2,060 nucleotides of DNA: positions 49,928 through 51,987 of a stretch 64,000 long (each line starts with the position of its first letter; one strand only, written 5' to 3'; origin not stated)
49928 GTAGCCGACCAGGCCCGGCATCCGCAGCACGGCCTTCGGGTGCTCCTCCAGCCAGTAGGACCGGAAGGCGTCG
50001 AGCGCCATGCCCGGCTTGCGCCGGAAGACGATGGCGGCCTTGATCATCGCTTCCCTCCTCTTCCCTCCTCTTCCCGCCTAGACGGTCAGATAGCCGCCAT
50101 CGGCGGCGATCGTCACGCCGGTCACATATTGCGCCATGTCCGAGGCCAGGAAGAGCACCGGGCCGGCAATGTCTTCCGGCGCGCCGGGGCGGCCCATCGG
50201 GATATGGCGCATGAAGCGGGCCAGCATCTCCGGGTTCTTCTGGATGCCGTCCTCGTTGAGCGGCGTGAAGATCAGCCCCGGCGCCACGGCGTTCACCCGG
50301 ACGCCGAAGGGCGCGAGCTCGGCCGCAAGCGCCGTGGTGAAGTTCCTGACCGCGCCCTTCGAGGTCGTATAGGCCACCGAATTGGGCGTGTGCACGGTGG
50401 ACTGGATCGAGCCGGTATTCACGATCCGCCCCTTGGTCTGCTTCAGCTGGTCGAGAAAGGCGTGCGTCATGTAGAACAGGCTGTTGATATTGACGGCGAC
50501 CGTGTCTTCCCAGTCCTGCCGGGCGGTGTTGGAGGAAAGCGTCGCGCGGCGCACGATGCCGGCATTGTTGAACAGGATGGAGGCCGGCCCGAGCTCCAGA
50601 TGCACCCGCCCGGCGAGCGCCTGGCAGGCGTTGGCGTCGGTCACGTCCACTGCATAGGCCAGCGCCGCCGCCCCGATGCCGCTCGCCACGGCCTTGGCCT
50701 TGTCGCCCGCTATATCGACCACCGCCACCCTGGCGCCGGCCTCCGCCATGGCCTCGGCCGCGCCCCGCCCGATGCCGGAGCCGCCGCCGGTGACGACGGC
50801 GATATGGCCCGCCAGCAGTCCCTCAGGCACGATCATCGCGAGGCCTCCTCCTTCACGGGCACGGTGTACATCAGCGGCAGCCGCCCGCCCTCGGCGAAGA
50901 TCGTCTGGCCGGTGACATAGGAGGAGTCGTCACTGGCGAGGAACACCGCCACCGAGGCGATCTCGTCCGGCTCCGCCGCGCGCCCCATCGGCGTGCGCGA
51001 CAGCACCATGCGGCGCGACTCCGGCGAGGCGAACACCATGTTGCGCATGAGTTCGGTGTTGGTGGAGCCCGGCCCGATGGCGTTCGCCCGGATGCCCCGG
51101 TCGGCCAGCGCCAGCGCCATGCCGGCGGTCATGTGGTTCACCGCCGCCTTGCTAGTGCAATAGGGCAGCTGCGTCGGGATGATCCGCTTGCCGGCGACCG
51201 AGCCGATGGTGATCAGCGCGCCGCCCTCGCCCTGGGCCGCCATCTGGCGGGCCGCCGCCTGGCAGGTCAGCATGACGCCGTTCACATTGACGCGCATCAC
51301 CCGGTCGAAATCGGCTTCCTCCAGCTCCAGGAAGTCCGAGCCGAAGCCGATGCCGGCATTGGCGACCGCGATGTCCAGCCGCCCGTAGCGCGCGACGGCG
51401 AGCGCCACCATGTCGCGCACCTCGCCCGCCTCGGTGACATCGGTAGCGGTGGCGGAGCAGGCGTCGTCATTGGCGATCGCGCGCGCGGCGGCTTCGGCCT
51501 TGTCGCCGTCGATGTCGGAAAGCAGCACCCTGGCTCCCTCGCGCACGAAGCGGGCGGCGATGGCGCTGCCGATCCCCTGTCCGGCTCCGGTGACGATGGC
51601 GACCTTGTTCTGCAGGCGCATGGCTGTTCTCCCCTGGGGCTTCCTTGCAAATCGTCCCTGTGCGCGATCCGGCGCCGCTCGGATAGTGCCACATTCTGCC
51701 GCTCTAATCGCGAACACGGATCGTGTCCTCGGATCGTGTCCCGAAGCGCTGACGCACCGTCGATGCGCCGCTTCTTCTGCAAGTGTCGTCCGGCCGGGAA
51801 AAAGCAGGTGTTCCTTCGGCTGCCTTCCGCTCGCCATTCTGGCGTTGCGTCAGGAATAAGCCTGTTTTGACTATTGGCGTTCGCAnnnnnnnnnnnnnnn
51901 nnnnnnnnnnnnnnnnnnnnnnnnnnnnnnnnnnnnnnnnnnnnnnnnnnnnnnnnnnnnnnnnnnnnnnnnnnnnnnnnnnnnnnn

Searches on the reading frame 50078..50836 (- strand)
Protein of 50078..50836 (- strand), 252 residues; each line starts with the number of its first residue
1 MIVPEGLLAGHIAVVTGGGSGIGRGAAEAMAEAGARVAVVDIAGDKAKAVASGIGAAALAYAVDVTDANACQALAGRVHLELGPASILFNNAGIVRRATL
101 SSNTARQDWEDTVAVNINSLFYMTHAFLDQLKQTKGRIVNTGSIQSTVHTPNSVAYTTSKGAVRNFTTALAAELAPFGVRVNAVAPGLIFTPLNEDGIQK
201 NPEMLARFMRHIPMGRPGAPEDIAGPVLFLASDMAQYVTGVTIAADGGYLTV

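Call 25: search_protein_families(library=pfam, proteins=[window:50078-50836:-], max_evalue=0.001)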
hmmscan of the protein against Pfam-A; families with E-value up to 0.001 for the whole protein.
window:50078-50836:- (252 aa): 4 families
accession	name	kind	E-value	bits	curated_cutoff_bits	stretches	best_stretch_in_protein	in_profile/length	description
PF13561.12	adh_short_C2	-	2.1e-62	211.2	27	1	20-249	6-235/236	Enoyl-(Acyl carrier protein) reductase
PF00106.31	adh_short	-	2.5e-52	177.6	26.6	1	12-196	2-189/195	short chain dehydrogenase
PF23441.1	SDR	-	2.1e-09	37.6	27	1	139-250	147-256/258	SDR-like rossmann domain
PF08659.16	KR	-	3.4e-09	37.3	22.6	1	14-183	4-172/180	KR domain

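Call 77: find_encoding_contigs(protein=window:50078-50836:-, flank=1000, max_places=2)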
Protein window:50078-50836:- (252 aa): no gene with exactly this product is on record in the collection.

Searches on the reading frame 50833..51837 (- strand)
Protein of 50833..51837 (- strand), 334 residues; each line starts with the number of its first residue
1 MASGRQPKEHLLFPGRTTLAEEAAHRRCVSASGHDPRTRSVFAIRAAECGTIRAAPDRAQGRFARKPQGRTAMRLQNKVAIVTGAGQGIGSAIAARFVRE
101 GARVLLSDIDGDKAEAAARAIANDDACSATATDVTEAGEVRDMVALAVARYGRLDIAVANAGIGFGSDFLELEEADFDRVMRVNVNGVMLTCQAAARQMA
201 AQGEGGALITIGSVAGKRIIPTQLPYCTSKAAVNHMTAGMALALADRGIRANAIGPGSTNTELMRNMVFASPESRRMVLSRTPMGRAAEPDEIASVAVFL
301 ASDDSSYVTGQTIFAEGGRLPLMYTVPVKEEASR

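Call 25: search_protein_families(library=pfam, proteins=[window:50833-51837:-], max_evalue=0.001)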
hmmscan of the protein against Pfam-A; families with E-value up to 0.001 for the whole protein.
window:50833-51837:- (334 aa): 4 families
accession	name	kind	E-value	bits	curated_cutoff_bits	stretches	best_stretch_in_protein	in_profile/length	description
PF13561.12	adh_short_C2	-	3.1e-62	210.7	27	1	84-318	1-234/236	Enoyl-(Acyl carrier protein) reductase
PF00106.31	adh_short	-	2.1e-52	177.9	26.6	1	78-266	1-189/195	short chain dehydrogenase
PF08659.16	KR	-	8.5e-08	32.8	22.6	1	81-254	4-173/180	KR domain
PF03807.23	F420_oxidored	-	0.00072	20.5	21.6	1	78-150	1-69/94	NADP oxidoreductase coenzyme F420-dependent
